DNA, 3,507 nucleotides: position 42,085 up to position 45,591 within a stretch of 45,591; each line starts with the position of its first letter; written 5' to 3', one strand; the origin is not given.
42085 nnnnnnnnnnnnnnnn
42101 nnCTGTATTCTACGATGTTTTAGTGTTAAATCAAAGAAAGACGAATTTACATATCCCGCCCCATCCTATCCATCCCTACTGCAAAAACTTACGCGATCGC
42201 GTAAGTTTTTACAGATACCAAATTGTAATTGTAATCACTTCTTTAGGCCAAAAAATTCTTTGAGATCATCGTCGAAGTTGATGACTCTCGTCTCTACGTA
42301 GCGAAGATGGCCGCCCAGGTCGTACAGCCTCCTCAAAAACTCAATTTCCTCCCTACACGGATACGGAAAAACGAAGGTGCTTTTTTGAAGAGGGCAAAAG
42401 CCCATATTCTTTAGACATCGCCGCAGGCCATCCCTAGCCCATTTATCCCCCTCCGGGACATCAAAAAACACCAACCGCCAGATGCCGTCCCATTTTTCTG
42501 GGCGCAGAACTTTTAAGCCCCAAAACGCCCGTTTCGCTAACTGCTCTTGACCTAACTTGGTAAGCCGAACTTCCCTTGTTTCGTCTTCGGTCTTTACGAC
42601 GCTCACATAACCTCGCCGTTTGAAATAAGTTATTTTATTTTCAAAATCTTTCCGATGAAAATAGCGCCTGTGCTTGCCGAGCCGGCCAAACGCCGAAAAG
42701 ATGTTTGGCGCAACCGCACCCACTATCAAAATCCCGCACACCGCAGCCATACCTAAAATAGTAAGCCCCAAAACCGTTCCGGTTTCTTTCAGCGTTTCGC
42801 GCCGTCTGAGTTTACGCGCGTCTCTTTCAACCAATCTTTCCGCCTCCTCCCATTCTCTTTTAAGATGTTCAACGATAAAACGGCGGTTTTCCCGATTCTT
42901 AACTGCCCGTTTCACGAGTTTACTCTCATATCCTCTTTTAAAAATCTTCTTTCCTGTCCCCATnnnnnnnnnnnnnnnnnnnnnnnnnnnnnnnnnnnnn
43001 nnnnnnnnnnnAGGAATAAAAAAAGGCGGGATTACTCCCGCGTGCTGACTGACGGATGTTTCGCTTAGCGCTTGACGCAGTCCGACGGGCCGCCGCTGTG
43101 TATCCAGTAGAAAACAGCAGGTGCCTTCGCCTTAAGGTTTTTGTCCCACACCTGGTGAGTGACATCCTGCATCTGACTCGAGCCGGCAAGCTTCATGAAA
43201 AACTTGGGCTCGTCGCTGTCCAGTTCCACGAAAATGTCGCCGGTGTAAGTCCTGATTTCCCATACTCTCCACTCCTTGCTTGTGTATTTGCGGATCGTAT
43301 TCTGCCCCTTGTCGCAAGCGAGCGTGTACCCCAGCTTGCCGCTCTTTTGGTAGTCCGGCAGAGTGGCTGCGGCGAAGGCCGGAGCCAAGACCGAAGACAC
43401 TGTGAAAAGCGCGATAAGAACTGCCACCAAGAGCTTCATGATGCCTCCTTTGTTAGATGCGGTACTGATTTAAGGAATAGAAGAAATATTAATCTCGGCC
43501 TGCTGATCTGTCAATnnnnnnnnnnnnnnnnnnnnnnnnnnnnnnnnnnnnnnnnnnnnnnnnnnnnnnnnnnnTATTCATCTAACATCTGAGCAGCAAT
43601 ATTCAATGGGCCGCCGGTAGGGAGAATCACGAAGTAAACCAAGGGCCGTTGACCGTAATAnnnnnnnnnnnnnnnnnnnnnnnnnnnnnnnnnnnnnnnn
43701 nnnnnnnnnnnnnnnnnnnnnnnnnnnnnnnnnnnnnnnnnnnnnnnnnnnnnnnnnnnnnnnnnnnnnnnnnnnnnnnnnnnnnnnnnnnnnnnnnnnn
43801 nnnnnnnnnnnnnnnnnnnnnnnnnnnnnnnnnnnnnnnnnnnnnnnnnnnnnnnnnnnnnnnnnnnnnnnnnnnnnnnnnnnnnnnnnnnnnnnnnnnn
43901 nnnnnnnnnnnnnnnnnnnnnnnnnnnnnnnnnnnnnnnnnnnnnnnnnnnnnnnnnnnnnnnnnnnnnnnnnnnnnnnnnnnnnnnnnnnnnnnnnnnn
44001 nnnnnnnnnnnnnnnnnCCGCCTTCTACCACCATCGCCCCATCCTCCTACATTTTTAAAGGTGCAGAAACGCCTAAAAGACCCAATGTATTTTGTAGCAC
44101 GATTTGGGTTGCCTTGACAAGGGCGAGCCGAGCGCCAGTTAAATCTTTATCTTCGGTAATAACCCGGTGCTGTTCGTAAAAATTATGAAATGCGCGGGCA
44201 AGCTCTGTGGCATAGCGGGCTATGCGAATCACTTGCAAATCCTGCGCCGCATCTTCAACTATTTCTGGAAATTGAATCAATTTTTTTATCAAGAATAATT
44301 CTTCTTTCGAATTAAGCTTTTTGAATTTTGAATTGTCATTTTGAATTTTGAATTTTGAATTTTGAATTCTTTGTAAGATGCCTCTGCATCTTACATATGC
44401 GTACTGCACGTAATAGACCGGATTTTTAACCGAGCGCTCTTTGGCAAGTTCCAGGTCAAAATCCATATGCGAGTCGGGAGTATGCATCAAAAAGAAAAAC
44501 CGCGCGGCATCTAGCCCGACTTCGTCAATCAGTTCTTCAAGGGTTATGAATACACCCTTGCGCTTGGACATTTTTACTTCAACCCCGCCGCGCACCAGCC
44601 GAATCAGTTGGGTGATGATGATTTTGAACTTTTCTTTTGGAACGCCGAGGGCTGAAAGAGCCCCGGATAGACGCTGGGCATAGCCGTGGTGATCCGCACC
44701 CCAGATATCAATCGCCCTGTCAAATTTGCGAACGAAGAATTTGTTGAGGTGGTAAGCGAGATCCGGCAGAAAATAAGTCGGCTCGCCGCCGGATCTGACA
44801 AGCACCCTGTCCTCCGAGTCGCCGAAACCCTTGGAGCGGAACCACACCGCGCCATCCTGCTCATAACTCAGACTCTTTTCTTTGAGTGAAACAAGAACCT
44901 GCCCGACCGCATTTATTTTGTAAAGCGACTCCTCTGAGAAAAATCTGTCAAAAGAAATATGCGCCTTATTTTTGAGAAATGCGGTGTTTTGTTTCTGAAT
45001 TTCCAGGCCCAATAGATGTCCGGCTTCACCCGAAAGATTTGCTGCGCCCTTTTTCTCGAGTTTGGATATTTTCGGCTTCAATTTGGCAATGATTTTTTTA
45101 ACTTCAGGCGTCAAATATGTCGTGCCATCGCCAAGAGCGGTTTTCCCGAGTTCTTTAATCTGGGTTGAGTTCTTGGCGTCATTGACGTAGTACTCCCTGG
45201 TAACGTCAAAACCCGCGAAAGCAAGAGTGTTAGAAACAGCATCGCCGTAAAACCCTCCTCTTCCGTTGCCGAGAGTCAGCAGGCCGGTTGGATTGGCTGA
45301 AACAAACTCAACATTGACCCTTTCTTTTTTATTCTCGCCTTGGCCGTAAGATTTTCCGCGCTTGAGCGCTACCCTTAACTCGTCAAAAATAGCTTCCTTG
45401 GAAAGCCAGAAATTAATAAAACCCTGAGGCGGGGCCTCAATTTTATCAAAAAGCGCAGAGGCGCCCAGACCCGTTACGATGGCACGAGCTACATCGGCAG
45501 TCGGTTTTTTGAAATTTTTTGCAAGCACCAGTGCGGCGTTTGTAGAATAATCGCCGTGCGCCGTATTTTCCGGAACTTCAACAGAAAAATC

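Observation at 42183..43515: Second PaaX/Cas2-like paralog bracketed by a different palindrome and preceded by a secreted-protein gene (locus B)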

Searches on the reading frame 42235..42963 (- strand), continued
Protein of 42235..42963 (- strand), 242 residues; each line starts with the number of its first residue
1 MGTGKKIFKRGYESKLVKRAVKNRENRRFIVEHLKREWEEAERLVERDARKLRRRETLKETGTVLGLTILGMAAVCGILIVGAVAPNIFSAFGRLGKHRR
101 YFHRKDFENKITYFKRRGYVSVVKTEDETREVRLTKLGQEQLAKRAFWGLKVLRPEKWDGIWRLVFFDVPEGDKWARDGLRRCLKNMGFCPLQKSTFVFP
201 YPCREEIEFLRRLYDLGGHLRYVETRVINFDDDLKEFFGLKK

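Call 75: find_related_loci(query=A1, collection=viral_contigs, flank=5000)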
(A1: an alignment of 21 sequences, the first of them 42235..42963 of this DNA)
Query A1 (242 aa) in viral_contigs; peptide patterns used: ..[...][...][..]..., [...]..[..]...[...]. (x = any residue, [..] = any of these).
36 stretches matched a pattern; 1 encode a relative of the query (tblastn E <= 1e-3); 1 distinct loci.
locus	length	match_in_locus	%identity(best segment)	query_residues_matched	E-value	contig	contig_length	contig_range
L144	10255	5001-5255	40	154-238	1e-16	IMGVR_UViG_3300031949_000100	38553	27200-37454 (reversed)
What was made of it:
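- Virtually absent from 2.9 million viral contigs (call 75).
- Tried and rejected: One partial hit in the viral collection (call 75).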

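Call 87: find_encoding_contigs(protein=P0002, flank=10000, max_places=6)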
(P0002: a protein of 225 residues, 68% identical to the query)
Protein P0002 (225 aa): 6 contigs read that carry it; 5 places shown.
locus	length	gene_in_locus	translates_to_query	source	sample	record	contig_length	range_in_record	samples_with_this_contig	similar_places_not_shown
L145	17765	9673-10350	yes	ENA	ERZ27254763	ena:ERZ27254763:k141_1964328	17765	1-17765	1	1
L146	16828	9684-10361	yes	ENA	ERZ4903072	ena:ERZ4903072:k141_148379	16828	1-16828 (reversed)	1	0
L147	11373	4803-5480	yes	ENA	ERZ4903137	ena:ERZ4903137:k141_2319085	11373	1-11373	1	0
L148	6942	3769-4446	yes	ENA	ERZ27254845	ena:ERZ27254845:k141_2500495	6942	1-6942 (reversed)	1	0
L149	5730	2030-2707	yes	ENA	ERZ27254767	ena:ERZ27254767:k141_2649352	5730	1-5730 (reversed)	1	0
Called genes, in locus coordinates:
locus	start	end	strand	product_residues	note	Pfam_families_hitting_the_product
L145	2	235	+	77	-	?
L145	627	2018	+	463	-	PF13230:GATase_4 (weak), PF13522:GATase_6, PF13537:GATase_7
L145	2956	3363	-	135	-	PF05198:IF3_N, PF00707:IF3_C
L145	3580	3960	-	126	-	-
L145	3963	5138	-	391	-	PF01139:RtcB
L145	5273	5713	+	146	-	PF01668:SmpB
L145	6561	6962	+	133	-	-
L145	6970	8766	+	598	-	PF03485:Arg_tRNA_synt_N, PF00750:tRNA-synt_1d, PF05746:DALR_1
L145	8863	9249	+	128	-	-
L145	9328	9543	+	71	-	-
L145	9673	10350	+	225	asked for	PF09827:CRISPR_Cas2 (faint), PF20803:PaaX_M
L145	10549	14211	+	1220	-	PF00133:tRNA-synt_1, PF00300:His_Phos_1, PF00133:tRNA-synt_1, PF09334:tRNA-synt_1g, PF01921:tRNA-synt_1f (faint), PF08264:Anticodon_1, PF19302:DUF5915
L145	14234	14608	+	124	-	PF05635:23S_rRNA_IVP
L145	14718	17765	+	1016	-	?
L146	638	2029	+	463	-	PF13230:GATase_4 (weak), PF13522:GATase_6, PF13537:GATase_7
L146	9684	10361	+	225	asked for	PF09827:CRISPR_Cas2 (faint), PF20803:PaaX_M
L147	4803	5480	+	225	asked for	PF09827:CRISPR_Cas2 (faint), PF20803:PaaX_M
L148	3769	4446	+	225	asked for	PF09827:CRISPR_Cas2 (faint), PF20803:PaaX_M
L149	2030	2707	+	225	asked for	PF09827:CRISPR_Cas2 (faint), PF20803:PaaX_M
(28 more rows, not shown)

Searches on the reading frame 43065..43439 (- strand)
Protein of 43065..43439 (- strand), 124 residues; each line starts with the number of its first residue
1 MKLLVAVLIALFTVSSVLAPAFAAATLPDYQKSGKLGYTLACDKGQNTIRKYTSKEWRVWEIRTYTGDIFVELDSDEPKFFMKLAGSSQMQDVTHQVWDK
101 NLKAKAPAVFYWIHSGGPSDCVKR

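Call 6: search_protein_families(library=pfam, proteins=[window:43065-43439:-], max_evalue=0.1)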
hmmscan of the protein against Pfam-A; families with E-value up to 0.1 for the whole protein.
window:43065-43439:- (124 aa): 1 family
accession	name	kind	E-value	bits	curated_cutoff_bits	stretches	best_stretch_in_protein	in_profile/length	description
PF18334.7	XRN1_D2_D3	-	0.054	13.3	21.8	1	34-115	97-181/228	Exoribonuclease Xrn1 D2/D3 domain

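Call 59: search_protein_families(library=ncbifam, proteins=[window:43065-43439:-], max_evalue=0.1)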
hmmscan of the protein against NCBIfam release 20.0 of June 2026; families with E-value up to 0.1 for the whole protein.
window:43065-43439:- (124 aa): 0 families

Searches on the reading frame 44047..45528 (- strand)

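Call 85: search_protein_families(library=pfam, proteins=[window:44047-45528:-], max_evalue=0.001)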
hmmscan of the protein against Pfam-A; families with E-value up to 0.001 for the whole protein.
window:44047-45528:- (493 aa): 4 families
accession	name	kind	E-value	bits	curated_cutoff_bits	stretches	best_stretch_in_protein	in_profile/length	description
PF05746.21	DALR_1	-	2.6e-32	111.8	22.3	1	374-493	1-117/117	DALR anticodon binding domain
PF00750.26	tRNA-synt_1d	-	3.3e-16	59.6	23.3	1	53-337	4-298/349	tRNA synthetases class I (R), catalytic domain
PF03485.21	Arg_tRNA_synt_N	-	3.2e-06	28.1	21.5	1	2-41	45-84/85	Arginyl tRNA synthetase N terminal domain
PF09334.17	tRNA-synt_1g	-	3e-05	23.4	20.1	0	318-360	326-367/391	tRNA synthetases class I (M)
